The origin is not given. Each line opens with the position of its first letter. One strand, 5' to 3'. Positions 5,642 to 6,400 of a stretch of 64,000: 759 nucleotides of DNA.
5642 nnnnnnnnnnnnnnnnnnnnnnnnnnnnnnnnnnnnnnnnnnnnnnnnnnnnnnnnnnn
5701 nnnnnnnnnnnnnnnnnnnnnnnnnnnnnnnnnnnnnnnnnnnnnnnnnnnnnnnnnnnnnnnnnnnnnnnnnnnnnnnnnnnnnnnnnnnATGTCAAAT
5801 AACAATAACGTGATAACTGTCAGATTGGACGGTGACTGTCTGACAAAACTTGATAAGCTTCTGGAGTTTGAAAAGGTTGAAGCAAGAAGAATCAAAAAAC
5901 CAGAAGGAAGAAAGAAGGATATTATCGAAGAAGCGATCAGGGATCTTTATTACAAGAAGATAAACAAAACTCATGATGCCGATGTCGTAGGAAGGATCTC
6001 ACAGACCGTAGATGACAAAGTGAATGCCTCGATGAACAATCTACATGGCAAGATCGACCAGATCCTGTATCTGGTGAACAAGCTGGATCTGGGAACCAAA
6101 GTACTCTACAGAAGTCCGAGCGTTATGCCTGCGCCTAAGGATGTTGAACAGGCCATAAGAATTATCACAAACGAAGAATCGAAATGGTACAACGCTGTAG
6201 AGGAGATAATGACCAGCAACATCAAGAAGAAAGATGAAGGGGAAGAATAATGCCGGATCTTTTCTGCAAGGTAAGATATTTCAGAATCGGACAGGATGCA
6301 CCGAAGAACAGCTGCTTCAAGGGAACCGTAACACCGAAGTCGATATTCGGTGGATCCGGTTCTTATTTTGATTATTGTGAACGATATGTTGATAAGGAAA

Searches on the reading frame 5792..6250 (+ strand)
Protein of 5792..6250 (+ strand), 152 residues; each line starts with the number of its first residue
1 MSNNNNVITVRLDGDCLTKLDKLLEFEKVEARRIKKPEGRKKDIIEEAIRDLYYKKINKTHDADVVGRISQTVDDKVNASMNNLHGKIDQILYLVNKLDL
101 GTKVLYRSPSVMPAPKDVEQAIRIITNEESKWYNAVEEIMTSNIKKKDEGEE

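Call 8: search_protein_families(library=pfam, proteins=[window:5792-6250:+], max_evalue=0.01)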
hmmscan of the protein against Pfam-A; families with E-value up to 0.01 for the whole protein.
window:5792-6250:+ (152 aa): 0 families

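Call 12: search_protein_families(library=ncbifam, proteins=[window:5792-6250:+], max_evalue=0.01)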
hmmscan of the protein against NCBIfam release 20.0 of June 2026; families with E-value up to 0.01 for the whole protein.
window:5792-6250:+ (152 aa): 0 families

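Call 20: search_protein_families(library=pfam, proteins=[window:5792-6250:+], max_evalue=5)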
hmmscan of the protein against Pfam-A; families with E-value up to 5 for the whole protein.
window:5792-6250:+ (152 aa): 1 family
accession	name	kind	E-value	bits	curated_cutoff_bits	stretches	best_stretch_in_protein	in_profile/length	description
PF22016.2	DUF6933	-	0.018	15.3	27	1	3-75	45-117/157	Domain of unknown function (DUF6933)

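Call 63: find_homologous_proteins(query=window:5792-6250:+, max_evalue=0.001)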
Query window:5792-6250:+ (152 aa): 39 proteins with E <= 0.001 among 75 candidates.
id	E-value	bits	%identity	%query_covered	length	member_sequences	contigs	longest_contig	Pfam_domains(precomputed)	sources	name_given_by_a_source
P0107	1.0e-91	322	100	100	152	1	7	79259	-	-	-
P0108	3.5e-83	295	89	100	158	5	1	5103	-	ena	-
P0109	1.8e-79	283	88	100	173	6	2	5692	-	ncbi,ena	-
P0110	2.5e-71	256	82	93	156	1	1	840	-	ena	-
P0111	1.3e-70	254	81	95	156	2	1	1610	-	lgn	-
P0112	1.1e-66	241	76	100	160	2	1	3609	-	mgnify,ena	mgnify:CR=1 FL=1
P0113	5.2e-64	232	75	94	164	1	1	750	-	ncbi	-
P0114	1.2e-63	231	74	94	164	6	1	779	-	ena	-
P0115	7.9e-61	222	74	95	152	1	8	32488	-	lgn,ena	-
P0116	2.6e-60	220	70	100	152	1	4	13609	-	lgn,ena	-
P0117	4.4e-60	220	70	100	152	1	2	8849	-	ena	-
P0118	5.5e-60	219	68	100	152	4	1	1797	-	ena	-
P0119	7.7e-60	219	69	100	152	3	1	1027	-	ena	-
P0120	9.3e-60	219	68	100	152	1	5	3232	-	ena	-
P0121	1.1e-59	218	69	100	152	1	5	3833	-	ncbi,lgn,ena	-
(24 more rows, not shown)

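Call 69: predict_structure(alignment_id=A3)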
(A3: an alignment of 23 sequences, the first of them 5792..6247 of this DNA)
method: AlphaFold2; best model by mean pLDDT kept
length: 152 residues; sequences in the alignment: 23
mean_pLDDT: 64.6   pTM: 0.26
mean pLDDT of the five models: 64.6, 63.9, 62.6, 61.3, 55.4
residues with pLDDT >= 90: 0; 70-90: 64; 50-70: 66; < 50: 22
segments of 3 or more residues with pLDDT < 50: 1-6, 104-110, 145-152
pLDDT, mean of each block of 10 residues (from residue 1): 49 74 78 71 74 66 60 79 83 73 51 59 57 55 48 31
secondary structure, 60 per line:
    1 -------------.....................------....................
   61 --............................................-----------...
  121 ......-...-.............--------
elements in order: H14-34 H41-60 H63-106 H118-126 H132-144

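Call 74: fold_search(model_id=the predicted structure, library=pdb)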
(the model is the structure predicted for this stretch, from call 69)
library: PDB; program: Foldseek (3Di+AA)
matches with E <= 10: 3; with E <= 0.001: 0
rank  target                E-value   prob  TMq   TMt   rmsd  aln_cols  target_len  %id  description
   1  8pz2_F                4.9e+00  0.03  0.20  0.20  22.1       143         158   14  Wait Complex: Lateral open BAM bound Extended SurA (released 2024-09-25)
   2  8auc_B                7.4e+00  0.06  0.29  0.10  16.6       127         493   20  Structure of peptidoglycan hydrolase Cg1735 from Corynebacterium glutamicum, trigonal crystal form (released 2023-01-18)
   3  6khi_G                7.4e+00  0.02  0.16  0.15  12.5        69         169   14  Supercomplex for cylic electron transport in cyanobacteria (released 2020-02-12)
